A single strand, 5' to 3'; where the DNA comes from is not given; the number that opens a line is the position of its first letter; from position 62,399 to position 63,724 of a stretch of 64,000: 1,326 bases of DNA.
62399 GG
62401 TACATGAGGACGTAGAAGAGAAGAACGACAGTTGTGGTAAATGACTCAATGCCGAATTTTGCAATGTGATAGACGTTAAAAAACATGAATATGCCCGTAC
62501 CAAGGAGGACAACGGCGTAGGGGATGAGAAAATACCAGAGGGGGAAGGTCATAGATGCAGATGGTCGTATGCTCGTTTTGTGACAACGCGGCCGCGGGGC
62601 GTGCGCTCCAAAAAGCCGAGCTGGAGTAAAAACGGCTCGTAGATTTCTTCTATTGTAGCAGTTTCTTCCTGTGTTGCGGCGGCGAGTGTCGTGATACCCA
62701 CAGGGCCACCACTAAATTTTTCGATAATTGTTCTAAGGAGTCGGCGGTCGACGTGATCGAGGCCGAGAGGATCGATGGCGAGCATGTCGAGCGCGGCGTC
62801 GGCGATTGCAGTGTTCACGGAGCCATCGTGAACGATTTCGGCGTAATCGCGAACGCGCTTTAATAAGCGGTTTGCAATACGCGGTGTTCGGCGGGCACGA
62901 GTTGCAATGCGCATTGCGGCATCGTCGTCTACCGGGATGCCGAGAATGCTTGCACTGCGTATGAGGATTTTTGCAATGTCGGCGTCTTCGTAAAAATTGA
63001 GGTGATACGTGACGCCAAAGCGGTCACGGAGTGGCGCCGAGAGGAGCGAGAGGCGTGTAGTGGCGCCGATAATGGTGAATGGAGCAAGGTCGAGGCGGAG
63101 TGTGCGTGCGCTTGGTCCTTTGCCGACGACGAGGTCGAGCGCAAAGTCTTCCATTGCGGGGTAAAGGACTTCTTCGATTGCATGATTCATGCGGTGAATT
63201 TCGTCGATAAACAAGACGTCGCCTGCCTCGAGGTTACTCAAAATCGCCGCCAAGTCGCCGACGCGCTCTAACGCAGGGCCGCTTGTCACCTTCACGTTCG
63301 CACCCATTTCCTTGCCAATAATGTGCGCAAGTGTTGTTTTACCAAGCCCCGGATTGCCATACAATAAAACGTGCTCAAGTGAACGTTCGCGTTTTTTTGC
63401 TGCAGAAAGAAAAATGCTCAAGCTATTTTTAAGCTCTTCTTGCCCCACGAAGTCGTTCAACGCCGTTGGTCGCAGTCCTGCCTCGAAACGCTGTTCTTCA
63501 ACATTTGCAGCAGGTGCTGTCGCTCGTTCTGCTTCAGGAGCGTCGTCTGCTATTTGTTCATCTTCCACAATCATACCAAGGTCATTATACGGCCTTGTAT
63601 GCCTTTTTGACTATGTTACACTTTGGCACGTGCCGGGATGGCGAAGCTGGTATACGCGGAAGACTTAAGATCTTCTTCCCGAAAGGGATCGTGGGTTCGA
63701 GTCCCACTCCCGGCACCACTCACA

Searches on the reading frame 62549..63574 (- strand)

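Call 41: search_protein_families(library=pfam, proteins=[window:62549-63574:-], max_evalue=0.001)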
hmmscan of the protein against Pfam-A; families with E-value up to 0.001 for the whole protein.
window:62549-63574:- (341 aa): 11 families
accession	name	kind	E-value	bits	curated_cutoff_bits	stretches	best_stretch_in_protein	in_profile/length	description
PF05496.18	RuvB_N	-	2e-76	255.6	27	1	34-192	1-159/159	Holliday junction DNA helicase RuvB P-loop domain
PF17864.7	AAA_lid_4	-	1.2e-26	92.7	27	1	195-268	1-74/74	RuvB AAA lid domain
PF05491.19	RuvB_C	-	3.8e-25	88.1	24.7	1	270-339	2-71/72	RuvB C-terminal winged helix domain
PF00004.35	AAA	-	1.8e-20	74.2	21.2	1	69-191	1-128/131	ATPase family associated with various cellular activities (AAA)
PF07728.20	AAA_5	-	2.9e-09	37.5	22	1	68-186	1-139/139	AAA domain (dynein-related subfamily)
PF06068.19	TIP49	-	6.6e-06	26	23.8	1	40-97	24-81/347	TIP49 P-loop domain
PF13191.12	AAA_16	-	1.8e-05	25.8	32.6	1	42-98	2-57/167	AAA ATPase domain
PF00493.29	MCM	-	3.7e-05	23.4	23.3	1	41-144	25-148/224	MCM P-loop domain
PF01078.27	Mg_chelatase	-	0.00023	21.1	20.3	0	39-86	2-42/207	Magnesium chelatase, subunit ChlI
PF05673.19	DUF815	-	0.00067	19.3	23.8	0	36-125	24-115/249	Protein of unknown function (DUF815)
PF00158.32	Sigma54_activat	-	0.00086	19.5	20.2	0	55-89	11-45/168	Sigma-54 interaction domain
